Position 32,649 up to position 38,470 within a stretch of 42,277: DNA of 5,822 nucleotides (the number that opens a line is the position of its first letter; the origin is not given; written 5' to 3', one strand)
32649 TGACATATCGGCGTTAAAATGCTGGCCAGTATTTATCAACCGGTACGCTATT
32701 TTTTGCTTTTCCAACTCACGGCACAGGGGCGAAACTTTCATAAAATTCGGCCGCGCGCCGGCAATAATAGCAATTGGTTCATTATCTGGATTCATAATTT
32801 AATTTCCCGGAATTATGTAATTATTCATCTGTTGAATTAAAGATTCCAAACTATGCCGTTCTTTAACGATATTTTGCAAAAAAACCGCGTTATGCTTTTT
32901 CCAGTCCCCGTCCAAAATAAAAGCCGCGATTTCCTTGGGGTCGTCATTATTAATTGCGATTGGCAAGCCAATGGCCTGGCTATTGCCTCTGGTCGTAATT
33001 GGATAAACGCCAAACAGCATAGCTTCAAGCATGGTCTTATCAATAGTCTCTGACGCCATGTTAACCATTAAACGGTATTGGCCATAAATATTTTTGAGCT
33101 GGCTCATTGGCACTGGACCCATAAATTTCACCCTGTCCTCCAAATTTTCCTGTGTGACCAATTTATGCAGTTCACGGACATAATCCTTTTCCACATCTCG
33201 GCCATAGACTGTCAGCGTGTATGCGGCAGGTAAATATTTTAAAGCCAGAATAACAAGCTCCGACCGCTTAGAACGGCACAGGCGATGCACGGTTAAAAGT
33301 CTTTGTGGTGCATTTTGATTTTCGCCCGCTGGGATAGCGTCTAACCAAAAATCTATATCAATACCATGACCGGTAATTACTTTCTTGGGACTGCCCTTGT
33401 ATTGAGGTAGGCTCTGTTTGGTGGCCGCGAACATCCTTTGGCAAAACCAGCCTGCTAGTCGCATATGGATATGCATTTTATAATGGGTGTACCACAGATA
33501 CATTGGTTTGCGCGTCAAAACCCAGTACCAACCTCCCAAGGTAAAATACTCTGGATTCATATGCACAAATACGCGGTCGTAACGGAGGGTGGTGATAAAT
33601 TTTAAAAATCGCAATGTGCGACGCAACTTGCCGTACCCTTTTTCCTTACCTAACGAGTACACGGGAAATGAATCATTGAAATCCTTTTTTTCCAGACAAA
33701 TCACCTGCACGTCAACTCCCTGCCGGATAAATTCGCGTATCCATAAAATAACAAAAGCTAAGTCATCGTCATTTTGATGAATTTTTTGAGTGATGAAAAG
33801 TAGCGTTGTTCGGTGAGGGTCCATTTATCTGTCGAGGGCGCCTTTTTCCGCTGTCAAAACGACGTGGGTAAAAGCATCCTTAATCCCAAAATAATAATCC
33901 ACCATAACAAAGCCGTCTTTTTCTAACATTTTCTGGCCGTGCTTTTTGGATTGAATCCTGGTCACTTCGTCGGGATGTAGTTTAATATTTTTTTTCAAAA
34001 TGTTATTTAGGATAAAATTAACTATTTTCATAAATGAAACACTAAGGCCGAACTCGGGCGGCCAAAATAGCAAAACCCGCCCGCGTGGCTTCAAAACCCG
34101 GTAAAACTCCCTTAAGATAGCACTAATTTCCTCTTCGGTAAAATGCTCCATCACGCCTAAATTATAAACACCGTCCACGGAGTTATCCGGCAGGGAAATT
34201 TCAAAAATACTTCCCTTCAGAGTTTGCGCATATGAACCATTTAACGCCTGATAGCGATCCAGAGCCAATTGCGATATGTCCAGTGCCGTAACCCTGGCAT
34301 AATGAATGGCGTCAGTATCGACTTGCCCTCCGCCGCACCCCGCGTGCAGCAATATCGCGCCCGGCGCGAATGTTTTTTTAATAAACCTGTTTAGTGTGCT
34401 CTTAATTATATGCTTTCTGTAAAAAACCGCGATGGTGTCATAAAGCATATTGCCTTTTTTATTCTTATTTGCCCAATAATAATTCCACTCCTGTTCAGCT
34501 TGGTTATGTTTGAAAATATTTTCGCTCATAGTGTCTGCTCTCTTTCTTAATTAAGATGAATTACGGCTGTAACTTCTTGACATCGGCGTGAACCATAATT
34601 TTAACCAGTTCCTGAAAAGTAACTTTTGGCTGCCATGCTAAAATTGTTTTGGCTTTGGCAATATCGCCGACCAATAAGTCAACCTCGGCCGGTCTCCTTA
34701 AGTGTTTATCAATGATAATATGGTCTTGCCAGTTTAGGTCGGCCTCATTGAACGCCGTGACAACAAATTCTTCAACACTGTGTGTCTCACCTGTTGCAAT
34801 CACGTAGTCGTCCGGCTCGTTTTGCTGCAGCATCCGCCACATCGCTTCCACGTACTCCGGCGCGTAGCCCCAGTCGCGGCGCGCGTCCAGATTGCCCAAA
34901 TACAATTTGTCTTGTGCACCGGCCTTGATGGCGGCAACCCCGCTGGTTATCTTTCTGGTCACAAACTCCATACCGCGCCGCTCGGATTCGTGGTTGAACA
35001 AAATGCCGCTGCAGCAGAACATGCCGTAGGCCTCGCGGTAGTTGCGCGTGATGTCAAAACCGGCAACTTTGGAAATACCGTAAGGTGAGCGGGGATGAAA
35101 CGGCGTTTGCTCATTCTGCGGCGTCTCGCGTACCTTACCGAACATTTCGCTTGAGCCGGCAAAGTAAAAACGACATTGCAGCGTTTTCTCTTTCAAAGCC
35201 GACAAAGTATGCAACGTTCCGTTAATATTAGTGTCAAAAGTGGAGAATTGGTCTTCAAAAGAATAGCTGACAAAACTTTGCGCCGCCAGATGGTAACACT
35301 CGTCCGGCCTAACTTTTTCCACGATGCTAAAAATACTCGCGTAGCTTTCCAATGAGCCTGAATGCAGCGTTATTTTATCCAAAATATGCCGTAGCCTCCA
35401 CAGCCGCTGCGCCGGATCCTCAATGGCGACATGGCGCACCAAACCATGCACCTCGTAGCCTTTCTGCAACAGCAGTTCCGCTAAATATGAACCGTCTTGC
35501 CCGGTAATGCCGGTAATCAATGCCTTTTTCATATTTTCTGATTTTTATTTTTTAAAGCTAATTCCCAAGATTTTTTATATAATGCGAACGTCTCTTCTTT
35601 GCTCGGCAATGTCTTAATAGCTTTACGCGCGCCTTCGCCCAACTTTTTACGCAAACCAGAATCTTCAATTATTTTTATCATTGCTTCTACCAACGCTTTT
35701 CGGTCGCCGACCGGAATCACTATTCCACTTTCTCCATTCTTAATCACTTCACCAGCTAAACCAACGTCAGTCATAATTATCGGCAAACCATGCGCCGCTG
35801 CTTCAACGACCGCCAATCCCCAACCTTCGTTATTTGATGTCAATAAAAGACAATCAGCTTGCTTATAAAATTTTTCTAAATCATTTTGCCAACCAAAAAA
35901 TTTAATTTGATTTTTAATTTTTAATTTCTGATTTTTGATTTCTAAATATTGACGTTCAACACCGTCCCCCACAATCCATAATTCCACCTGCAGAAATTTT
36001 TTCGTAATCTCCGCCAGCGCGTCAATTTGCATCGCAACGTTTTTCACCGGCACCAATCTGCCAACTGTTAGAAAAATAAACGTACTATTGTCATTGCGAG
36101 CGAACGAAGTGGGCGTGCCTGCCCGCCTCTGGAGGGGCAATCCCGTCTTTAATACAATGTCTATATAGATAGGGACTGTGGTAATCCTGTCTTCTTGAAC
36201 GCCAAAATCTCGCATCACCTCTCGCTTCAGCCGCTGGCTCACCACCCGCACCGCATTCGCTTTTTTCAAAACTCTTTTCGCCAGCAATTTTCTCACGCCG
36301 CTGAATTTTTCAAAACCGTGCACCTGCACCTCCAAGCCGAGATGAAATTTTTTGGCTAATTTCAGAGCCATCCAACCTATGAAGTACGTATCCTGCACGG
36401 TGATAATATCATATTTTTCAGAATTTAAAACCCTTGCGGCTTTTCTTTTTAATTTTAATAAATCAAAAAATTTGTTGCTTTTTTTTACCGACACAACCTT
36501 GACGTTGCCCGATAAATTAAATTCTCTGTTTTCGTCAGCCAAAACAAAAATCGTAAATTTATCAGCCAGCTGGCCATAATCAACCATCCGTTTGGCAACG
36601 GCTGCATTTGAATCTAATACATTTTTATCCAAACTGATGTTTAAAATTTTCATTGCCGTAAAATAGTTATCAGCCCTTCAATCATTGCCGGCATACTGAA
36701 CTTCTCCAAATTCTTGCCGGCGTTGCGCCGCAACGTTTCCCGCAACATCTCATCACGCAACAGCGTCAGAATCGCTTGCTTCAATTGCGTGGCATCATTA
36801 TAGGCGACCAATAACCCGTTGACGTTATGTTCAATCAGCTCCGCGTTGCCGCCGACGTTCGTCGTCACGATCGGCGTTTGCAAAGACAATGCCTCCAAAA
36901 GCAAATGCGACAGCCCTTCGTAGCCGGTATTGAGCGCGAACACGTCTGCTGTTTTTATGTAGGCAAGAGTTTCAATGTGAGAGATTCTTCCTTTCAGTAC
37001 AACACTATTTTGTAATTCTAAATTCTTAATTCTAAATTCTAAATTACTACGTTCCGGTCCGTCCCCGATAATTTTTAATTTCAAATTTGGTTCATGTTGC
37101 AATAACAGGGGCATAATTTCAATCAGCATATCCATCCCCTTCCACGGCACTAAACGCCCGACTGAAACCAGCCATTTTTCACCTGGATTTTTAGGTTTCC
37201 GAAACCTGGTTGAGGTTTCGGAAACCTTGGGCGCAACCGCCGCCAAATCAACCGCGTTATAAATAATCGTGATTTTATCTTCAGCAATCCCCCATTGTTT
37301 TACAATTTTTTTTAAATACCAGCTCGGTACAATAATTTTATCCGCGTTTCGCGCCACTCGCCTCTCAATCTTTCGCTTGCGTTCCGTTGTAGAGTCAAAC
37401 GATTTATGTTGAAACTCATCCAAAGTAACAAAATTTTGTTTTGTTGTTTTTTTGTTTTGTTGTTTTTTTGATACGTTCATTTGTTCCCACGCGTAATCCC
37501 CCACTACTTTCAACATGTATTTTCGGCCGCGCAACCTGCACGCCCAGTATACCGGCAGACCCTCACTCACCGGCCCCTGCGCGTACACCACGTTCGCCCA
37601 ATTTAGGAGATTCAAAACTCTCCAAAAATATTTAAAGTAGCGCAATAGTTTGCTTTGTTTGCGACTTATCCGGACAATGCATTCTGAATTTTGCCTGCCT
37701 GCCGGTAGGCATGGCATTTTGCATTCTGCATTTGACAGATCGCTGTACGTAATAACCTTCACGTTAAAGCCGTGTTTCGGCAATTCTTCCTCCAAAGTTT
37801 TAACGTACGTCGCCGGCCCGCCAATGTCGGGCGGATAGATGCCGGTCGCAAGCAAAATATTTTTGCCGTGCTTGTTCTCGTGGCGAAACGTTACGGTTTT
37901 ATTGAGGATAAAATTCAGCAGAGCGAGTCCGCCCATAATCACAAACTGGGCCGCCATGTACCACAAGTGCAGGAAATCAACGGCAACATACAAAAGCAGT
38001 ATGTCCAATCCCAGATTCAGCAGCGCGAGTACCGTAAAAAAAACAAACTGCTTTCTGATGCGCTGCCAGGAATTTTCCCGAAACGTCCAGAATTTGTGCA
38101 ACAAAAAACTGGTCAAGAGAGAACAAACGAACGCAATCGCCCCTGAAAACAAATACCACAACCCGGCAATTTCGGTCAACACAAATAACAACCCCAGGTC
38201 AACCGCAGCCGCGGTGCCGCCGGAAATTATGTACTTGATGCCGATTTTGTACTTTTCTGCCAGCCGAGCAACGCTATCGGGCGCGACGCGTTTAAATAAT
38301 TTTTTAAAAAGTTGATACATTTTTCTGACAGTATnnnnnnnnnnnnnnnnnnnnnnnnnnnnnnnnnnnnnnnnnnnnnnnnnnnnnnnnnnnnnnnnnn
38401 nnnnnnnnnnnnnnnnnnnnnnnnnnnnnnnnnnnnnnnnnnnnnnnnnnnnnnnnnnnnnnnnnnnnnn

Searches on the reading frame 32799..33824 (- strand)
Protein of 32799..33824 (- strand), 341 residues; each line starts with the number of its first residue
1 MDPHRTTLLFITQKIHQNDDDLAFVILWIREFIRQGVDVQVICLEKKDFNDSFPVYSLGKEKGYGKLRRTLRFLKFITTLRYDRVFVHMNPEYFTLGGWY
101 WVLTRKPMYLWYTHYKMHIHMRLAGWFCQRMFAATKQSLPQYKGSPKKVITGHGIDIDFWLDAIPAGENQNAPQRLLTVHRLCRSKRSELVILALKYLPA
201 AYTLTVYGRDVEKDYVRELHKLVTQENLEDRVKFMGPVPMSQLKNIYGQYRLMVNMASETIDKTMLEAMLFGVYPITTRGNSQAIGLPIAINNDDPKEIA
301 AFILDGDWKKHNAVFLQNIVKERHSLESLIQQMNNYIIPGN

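Call 13: search_protein_families(library=pfam, proteins=[window:32799-33824:-], max_evalue=0.001)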
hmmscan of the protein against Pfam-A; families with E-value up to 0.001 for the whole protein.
window:32799-33824:- (341 aa): 3 families
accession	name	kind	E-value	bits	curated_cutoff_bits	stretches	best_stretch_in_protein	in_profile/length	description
PF00534.26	Glycos_transf_1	-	3.3e-11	43.5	26.4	1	172-279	14-123/172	Glycosyl transferases group 1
PF13692.12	Glyco_trans_1_4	-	2.6e-10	41.2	27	1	174-303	2-136/142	Glycosyl transferases group 1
PF13477.12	Glyco_trans_4_2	-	0.00068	20.2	23.4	0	23-97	11-90/139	Glycosyl transferase 4-like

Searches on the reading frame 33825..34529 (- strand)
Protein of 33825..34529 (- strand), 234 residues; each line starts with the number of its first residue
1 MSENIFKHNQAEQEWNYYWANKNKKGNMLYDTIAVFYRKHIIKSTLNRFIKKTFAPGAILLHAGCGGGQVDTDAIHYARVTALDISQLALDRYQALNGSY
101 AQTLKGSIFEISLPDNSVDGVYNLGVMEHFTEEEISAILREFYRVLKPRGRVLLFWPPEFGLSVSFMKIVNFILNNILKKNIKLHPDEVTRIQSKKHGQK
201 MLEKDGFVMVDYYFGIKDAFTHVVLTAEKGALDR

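Call 13: search_protein_families(library=pfam, proteins=[window:33825-34529:-], max_evalue=0.001)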
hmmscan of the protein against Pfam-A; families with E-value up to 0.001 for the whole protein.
window:33825-34529:- (234 aa): 6 families
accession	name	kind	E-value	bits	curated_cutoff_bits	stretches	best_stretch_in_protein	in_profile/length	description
PF08241.18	Methyltransf_11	-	6.8e-17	62.3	21.2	1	61-153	1-94/95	Methyltransferase domain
PF13649.12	Methyltransf_25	-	7.8e-15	55.8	27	1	61-150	2-97/97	Methyltransferase domain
PF08242.18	Methyltransf_12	-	1.6e-09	38.8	30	1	61-152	1-98/98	Methyltransferase domain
PF13489.12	Methyltransf_23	-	1.1e-05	25.7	27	1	38-154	5-116/164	Methyltransferase domain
PF02353.26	CMAS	-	1.4e-05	25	27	1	51-154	57-164/273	Mycolic acid cyclopropane synthetase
PF13847.12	Methyltransf_31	-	0.0001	22.5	27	1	59-154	6-109/145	Methyltransferase domain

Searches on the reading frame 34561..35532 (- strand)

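Call 58: search_protein_families(library=pfam, proteins=[window:34561-35532:-], max_evalue=0.01)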
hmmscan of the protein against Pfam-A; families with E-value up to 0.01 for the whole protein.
window:34561-35532:- (323 aa): 4 families
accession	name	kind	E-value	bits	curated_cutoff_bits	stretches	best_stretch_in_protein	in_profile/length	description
PF16363.11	GDP_Man_Dehyd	-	2.4e-122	409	27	1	5-313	1-332/332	GDP-mannose 4,6 dehydratase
PF01370.27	Epimerase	-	1.6e-64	218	20.9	1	4-246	1-240/240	NAD dependent epimerase/dehydratase family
PF04321.23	RmlD_sub_bind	-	1e-05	25.2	27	1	3-177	2-151/287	RmlD substrate binding domain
PF02719.21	Polysacc_synt_2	-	0.00037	20.2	20.2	1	5-116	2-118/293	Polysaccharide biosynthesis protein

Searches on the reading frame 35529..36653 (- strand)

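Call 58: search_protein_families(library=pfam, proteins=[window:35529-36653:-], max_evalue=0.01)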
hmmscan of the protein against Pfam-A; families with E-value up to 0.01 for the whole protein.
window:35529-36653:- (374 aa): 7 families
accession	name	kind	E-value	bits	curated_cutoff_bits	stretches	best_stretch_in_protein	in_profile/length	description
PF00534.26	Glycos_transf_1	-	2e-42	145.1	26.4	1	189-344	13-171/172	Glycosyl transferases group 1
PF13692.12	Glyco_trans_1_4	-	2.9e-34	118.8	27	1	193-331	3-142/142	Glycosyl transferases group 1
PF13439.12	Glyco_transf_4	-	1.6e-14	54.7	28.5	1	34-165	23-167/170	Glycosyltransferase Family 4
PF20706.3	GT4-conflict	-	2.2e-12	47.1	26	1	125-299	140-316/385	Family 4 Glycosyltransferase in conflict systems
PF13579.12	Glyco_trans_4_4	-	1.9e-08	35.2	29.7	1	34-161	22-156/158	Glycosyl transferase 4-like domain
PF01314.23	AFOR_C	-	0.0053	16.4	27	1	307-366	151-210/385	Aldehyde ferredoxin oxidoreductase, domains 2 & 3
PF13477.12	Glyco_trans_4_2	-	0.0089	16.6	23.4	0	34-135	26-135/139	Glycosyl transferase 4-like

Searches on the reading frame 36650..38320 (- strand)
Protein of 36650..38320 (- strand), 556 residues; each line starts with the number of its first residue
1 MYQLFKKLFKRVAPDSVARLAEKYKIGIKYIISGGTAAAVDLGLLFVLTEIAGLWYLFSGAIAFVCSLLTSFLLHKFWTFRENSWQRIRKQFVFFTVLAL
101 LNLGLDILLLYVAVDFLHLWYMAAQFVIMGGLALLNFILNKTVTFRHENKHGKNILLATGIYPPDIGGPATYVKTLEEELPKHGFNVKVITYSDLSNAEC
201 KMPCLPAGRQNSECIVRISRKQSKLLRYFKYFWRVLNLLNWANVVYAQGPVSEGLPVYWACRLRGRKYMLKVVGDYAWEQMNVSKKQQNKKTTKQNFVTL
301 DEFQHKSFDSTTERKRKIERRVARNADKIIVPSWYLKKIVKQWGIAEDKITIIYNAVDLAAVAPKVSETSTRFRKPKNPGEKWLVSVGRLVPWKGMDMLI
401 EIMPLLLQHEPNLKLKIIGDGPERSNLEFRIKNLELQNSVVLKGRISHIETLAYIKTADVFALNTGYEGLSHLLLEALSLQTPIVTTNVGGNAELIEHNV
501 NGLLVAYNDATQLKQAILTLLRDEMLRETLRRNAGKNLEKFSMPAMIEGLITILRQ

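Call 58: search_protein_families(library=pfam, proteins=[window:36650-38320:-], max_evalue=0.01)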
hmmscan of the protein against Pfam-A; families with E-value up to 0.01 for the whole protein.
window:36650-38320:- (556 aa): 6 families
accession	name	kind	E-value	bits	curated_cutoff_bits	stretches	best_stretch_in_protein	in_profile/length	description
PF00534.26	Glycos_transf_1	-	9.3e-42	142.9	26.4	1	370-535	4-170/172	Glycosyl transferases group 1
PF13692.12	Glyco_trans_1_4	-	1.6e-32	113.2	27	1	382-523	2-142/142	Glycosyl transferases group 1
PF04138.20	GtrA_DPMS_TM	-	4.3e-23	82.2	26.1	1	29-145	1-117/117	GtrA/DPMS, transmembrane domain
PF13439.12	Glyco_transf_4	-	9.8e-18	65.2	28.5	1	166-360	1-169/170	Glycosyltransferase Family 4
PF13579.12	Glyco_trans_4_4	-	2.4e-10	41.4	29.7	1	167-355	1-157/158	Glycosyl transferase 4-like domain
PF20706.3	GT4-conflict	-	0.0002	20.9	26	1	310-502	131-326/385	Family 4 Glycosyltransferase in conflict systems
